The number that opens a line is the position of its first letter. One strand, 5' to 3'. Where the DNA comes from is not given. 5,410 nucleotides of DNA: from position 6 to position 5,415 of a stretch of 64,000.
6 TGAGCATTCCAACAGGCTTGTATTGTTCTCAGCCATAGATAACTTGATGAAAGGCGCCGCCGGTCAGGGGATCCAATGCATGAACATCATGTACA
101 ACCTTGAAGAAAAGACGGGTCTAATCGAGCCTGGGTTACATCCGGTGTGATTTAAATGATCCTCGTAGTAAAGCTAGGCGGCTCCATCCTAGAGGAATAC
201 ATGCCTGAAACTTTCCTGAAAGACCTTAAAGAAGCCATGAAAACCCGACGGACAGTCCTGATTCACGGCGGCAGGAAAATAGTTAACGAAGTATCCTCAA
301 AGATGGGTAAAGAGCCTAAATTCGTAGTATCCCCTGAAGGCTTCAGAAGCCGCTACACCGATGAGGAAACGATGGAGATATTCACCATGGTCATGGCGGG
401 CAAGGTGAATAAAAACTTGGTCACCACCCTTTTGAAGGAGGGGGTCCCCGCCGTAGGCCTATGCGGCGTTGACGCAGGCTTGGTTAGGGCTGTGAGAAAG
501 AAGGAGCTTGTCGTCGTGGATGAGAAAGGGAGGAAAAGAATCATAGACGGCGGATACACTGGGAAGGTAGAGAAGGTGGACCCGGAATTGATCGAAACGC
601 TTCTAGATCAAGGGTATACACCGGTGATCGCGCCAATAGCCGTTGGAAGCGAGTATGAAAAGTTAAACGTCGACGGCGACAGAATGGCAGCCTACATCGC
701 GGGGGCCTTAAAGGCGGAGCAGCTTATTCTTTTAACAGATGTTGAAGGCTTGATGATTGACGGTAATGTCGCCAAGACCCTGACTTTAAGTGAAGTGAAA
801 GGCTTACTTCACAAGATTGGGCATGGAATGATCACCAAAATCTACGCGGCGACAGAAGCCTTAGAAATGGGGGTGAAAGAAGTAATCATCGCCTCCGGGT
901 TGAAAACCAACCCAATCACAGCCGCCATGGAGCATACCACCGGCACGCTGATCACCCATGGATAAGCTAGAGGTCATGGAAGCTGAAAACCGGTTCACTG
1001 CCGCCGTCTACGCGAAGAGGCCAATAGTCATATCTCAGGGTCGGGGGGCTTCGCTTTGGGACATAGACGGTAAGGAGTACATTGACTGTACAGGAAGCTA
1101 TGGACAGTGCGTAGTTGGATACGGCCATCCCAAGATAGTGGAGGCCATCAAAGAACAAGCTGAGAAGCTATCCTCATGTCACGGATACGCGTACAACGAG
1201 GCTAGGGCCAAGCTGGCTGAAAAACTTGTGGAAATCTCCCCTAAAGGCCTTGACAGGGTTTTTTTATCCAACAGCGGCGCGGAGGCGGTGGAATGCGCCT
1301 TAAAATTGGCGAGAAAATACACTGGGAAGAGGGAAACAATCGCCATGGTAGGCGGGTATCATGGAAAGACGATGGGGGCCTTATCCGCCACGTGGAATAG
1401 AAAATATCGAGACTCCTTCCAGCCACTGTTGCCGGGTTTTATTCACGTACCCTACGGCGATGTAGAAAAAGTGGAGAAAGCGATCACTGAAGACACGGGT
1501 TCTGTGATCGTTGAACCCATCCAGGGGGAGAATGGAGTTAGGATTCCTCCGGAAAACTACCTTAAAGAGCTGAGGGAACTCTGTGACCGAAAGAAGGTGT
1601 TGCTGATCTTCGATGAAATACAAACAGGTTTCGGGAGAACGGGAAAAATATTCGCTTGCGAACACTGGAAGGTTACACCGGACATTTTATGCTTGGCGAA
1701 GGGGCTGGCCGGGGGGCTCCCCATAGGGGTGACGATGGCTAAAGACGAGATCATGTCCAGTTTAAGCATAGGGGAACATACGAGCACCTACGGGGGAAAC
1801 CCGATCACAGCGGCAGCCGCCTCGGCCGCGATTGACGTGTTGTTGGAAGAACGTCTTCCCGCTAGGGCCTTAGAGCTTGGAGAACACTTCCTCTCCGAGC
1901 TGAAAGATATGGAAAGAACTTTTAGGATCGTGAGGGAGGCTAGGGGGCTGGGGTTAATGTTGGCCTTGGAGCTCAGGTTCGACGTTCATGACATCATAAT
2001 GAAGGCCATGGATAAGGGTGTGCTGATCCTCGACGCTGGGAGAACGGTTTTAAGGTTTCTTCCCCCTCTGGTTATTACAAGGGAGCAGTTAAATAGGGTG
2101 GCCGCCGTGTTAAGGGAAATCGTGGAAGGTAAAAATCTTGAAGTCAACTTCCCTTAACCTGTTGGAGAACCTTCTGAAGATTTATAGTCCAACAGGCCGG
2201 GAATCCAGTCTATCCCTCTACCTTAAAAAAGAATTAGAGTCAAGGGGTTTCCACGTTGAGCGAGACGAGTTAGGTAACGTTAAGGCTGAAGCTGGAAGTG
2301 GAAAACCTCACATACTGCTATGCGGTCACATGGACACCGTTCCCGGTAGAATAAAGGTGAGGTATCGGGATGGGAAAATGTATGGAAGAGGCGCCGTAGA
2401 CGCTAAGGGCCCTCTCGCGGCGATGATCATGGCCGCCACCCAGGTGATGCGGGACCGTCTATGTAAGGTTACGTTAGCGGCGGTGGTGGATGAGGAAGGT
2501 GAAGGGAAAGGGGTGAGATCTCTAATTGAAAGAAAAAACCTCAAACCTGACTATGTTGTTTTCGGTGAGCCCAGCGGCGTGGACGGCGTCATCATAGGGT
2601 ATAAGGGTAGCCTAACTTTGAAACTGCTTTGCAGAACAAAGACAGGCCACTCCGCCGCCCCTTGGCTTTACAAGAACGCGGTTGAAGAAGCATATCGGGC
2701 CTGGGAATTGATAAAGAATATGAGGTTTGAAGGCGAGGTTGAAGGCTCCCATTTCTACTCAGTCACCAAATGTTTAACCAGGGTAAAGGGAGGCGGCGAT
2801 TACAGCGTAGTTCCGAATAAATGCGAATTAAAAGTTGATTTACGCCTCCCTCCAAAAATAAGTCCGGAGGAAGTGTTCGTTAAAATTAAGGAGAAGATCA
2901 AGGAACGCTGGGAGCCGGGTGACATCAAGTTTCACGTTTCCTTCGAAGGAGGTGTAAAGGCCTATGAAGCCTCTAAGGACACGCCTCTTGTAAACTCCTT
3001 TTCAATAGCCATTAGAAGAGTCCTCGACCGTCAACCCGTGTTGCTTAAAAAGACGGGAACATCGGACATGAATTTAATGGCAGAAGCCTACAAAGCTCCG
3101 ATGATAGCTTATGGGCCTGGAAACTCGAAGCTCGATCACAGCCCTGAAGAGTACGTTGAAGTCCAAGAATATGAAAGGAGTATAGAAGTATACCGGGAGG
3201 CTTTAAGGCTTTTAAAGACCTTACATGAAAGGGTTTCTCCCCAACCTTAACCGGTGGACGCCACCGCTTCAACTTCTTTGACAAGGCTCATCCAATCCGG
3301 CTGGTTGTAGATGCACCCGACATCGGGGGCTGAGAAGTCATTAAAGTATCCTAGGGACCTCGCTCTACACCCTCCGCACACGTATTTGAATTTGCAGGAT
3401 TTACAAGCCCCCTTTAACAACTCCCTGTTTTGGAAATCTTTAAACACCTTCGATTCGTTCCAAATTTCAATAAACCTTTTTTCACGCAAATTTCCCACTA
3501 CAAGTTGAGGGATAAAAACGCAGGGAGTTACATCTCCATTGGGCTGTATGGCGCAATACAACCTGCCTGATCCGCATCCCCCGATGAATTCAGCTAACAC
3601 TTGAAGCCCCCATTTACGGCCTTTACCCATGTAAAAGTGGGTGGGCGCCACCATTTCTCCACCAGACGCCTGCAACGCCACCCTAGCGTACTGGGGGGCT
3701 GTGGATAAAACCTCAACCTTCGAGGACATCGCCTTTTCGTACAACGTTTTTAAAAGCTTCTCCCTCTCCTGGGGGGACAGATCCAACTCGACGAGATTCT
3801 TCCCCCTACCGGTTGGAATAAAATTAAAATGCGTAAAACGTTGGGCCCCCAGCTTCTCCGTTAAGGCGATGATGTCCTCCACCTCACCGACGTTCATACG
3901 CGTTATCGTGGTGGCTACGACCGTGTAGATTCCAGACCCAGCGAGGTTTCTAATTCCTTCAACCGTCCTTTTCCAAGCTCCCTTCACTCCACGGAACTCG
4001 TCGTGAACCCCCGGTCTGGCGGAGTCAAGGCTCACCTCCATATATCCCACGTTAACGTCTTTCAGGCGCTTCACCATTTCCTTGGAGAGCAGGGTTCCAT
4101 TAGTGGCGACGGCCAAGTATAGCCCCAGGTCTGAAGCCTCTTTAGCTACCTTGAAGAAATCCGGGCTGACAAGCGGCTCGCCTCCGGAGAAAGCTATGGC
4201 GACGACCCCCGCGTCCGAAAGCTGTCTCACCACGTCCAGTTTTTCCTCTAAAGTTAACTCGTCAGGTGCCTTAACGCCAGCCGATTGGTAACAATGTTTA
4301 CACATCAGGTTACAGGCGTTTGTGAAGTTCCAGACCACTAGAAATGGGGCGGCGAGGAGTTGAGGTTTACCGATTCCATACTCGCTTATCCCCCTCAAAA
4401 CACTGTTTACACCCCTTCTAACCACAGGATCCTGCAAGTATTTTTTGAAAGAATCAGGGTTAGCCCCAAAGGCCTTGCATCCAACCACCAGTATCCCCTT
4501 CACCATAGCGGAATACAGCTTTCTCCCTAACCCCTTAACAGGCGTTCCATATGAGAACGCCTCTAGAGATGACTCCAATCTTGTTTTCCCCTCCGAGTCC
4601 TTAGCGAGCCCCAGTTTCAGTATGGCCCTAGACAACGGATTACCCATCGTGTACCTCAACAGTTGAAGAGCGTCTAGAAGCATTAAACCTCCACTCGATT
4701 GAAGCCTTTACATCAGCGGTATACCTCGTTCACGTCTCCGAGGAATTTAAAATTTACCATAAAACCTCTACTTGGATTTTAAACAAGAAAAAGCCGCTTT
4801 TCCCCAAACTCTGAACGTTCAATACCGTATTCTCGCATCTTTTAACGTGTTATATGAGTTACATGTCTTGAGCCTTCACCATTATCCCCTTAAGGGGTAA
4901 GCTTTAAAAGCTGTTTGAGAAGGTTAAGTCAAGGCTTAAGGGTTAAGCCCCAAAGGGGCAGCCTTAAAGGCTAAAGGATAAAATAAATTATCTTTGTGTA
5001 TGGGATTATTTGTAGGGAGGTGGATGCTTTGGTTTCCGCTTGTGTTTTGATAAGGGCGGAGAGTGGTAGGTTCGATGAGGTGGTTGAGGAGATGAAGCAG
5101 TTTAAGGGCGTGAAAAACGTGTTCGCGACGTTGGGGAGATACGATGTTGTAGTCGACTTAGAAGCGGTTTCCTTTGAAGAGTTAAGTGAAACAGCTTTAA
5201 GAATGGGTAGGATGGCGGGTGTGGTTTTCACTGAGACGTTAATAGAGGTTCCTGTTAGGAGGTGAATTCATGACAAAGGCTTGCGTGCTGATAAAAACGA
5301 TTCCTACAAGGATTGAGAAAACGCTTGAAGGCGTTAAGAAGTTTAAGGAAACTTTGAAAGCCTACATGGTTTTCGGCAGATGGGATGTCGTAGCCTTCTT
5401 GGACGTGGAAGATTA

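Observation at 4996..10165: Minimal Ech/Mbh-like [NiFe] hydrogenase module with no adjacent membrane subunits, embedded with RAM-domain, FrhB-like, PurM-fold, ferredoxin and NikR genes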

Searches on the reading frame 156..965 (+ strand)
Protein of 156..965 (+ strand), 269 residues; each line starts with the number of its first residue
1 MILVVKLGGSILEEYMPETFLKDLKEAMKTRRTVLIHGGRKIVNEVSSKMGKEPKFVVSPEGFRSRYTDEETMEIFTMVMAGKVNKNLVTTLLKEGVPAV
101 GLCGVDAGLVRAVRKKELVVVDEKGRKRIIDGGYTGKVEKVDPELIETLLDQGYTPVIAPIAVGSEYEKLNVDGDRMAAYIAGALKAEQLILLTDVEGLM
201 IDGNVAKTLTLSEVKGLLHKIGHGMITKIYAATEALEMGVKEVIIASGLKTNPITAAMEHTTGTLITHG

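Call 45: find_encoding_contigs(protein=window:156-965:+, flank=10000, max_places=2)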
Protein window:156-965:+ (269 aa): 2 contigs read that carry it; 2 places shown.
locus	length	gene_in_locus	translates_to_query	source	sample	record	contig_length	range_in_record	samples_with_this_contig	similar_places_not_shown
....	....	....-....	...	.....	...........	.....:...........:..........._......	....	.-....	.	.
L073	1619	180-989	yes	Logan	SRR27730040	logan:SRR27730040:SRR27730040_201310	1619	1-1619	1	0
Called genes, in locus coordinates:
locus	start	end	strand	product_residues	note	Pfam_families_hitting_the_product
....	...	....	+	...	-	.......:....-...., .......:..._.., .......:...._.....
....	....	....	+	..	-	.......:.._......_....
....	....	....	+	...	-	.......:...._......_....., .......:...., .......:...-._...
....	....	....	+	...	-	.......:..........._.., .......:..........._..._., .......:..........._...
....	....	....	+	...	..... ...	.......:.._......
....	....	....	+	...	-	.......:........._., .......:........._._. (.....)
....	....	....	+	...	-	?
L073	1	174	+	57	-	?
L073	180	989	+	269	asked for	PF00696:AA_kinase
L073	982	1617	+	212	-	?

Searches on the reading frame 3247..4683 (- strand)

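Call 4: search_protein_families(library=pfam, proteins=[window:3247-4683:-], max_evalue=0.01)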
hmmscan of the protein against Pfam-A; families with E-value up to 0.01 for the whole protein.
window:3247-4683:- (478 aa): 3 families
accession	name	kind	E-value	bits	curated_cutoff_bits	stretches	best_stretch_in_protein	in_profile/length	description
PF04055.27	Radical_SAM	-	6.1e-30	105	29.5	1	119-273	2-164/166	Radical SAM superfamily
PF13186.11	SPASM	-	5.2e-12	46.3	21.5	1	370-431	1-67/67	Iron-sulfur cluster-binding domain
PF13353.11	Fer4_12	-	1.1e-05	26.1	22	1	119-185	10-79/137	4Fe-4S single cluster domain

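Call 5: search_protein_families(library=ncbifam, proteins=[window:3247-4683:-], max_evalue=0.01)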
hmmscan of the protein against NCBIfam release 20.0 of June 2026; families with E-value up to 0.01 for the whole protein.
window:3247-4683:- (478 aa): 94 families (the best 25 are shown)
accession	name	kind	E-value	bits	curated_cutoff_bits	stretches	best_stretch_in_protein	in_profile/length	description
TIGR04055.1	rSAM_NirJ2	equivalog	7.7e-83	278.7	500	1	115-460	1-325/326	putative heme d1 biosynthesis radical SAM protein NirJ2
TIGR04545.1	rSAM_ahbD_hemeb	equivalog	7.3e-81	272.2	500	1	115-460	1-338/339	heme b synthase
TIGR04053.2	TIGR04053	equivalog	5.3e-72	243.1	395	1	111-460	5-365/366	TIGR04053 family radical SAM/SPASM domain-containing protein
TIGR04054.1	rSAM_NirJ1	equivalog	2.2e-65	220.8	650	1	115-458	37-381/387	putative heme d1 biosynthesis radical SAM protein NirJ1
TIGR04303.1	GeoRSP_rSAM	equivalog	1.3e-60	205.7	400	2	110-340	1-231/325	GeoRSP system radical SAM/SPASM protein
TIGR04051.1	rSAM_NirJ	equivalog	1.3e-60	205.3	515.45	1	115-459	3-348/354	heme d1 biosynthesis radical SAM protein NirJ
TIGR04347.1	pseudo_SAM_Halo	equivalog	6.2e-59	200.2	525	1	115-459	39-385/390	TIGR04347 family pseudo-SAM/SPASM protein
TIGR04546.1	rSAM_ahbC_deAc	equivalog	9.9e-57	192.5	650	1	115-459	40-385/390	12,18-didecarboxysiroheme deacetylase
TIGR03962.1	mycofact_rSAM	equivalog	8.3e-51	173.1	265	1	110-460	8-334/339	mycofactocin radical SAM maturase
NF050035.1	rSAM_WgK_link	exception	2.5e-46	158.3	650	2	111-296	6-192/367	radical SAM/SPASM peptide maturase WgkB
TIGR02109.1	PQQ_syn_pqqE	equivalog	3.9e-42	144.5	381.35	2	110-283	3-177/358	pyrroloquinoline quinone biosynthesis protein PqqE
TIGR04251.1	SCM_rSAM_ScmF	equivalog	9.1e-42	143.7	400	1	118-442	8-324/353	SynChlorMet cassette radical SAM/SPASM protein ScmF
NF045574.1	sacti_mat_StsB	exception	1.4e-37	129.6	625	2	116-319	98-299/466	StsB family radical SAM/SPASM domain sactipeptide maturase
TIGR04103.1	rSAM_nif11_3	equivalog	1.2e-36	126.2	725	1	116-448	7-334/412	nif11-class peptide radical SAM maturase 3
TIGR04250.1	SCM_rSAM_ScmE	equivalog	1.8e-33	116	400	1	119-446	8-334/358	SynChlorMet cassette radical SAM/SPASM protein ScmE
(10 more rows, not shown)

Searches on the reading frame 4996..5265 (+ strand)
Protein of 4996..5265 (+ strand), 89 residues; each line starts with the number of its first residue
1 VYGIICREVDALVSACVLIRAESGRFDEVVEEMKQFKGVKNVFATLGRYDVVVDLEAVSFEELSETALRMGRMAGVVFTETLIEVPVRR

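Call 4: search_protein_families(library=pfam, proteins=[window:4996-5265:+], max_evalue=0.01)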
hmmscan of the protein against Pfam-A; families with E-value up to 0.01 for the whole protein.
window:4996-5265:+ (89 aa): 3 families
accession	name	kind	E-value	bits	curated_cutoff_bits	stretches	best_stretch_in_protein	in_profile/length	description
PF01037.27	AsnC_trans_reg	-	4.6e-09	36.5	25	1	17-83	1-69/73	Lrp/AsnC ligand binding domain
PF08734.17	GYD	-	3.1e-05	24.3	31.4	1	23-86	19-83/91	GYD domain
PF03927.19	NapD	-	0.0019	18.7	28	1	17-77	6-65/76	NapD protein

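Call 5: search_protein_families(library=ncbifam, proteins=[window:4996-5265:+], max_evalue=0.01)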
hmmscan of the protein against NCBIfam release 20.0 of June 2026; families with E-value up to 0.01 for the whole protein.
window:4996-5265:+ (89 aa): 3 families
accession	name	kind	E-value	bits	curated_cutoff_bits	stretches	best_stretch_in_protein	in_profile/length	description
NF040947.1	trans_reg_LysM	equivalog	5.2e-07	29.5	180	1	8-83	55-131/136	HTH-type transcriptional regulator LysM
NF008384.0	PRK11179.1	equivalog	0.0025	17.6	227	1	22-85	79-143/153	transcriptional regulator AsnC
NF040820.1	trans_reg_LrpA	equivalog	0.0076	16.2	250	1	20-77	71-129/141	HTH-type transcriptional regulator LrpA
